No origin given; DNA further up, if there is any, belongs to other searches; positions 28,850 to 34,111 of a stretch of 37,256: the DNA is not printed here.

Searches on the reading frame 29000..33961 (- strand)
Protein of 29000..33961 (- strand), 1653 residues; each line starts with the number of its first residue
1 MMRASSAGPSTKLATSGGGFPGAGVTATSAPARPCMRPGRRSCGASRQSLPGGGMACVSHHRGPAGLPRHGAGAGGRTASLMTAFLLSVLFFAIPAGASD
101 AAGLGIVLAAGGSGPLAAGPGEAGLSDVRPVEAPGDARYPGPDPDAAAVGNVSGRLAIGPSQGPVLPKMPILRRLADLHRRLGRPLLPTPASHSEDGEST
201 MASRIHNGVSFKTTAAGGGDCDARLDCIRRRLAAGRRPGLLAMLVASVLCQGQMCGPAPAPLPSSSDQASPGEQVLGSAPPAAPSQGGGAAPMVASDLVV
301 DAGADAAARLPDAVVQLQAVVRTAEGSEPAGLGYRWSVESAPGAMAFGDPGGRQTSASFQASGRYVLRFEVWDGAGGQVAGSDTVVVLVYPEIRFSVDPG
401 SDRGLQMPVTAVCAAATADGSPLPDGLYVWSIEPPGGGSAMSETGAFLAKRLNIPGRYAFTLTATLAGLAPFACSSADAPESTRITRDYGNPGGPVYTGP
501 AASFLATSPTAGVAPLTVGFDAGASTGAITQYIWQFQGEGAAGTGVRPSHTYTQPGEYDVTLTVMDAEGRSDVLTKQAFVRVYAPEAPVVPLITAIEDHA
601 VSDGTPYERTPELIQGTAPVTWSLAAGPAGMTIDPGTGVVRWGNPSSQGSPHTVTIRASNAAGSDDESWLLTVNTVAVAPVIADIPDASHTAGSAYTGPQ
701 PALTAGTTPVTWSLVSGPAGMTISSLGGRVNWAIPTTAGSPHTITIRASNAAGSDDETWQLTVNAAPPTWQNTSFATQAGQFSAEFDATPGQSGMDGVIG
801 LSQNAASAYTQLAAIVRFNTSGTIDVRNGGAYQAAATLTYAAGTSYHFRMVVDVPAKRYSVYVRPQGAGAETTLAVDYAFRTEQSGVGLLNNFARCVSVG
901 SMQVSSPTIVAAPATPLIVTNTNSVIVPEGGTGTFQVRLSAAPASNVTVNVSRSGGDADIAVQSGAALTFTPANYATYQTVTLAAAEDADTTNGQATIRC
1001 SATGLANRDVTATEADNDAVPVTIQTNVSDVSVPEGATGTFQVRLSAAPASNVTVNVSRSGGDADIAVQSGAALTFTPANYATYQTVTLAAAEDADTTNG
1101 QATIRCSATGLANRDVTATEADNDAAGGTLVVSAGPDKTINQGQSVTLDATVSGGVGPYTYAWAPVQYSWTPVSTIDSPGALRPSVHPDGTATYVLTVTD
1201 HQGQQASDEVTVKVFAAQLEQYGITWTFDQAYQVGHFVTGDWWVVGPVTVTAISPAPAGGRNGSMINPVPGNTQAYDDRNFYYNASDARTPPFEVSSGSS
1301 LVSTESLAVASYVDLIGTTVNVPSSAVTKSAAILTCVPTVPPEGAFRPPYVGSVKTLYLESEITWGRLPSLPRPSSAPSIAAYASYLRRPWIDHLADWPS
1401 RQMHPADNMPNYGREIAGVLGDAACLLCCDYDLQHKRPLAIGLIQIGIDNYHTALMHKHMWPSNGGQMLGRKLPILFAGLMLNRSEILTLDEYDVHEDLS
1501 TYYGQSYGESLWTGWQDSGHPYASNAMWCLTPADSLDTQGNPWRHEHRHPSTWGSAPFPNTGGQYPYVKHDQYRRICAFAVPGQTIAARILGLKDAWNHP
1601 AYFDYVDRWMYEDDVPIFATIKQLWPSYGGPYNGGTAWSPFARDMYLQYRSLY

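Call 9: search_protein_families(library=ncbifam, proteins=[window:29000-33961:-], max_evalue=0.00001)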
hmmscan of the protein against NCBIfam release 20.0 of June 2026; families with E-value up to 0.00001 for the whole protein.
window:29000-33961:- (1653 aa): 0 families

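Call 84: search_protein_families(library=pfam, proteins=[window:29000-33961:-], max_evalue=0.001)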
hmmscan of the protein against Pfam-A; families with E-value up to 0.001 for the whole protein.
window:29000-33961:- (1653 aa): 5 families
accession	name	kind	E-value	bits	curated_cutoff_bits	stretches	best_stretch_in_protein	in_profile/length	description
PF22352.2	K319L-like_PKD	-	3.3e-17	62.7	27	2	1134-1214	1-84/84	K319L-like, PKD domain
PF18911.6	PKD_4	-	2.8e-16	59.8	27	1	506-578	8-81/85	PKD domain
PF00801.26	PKD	-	1.6e-13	50.9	23.5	1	506-572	5-73/80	PKD domain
PF05345.18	He_PIG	-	3.7e-09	37.3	24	2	679-764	1-96/96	Putative Ig domain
PF13573.12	SprB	-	0.00023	21.2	28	0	1147-1165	16-34/37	SprB repeat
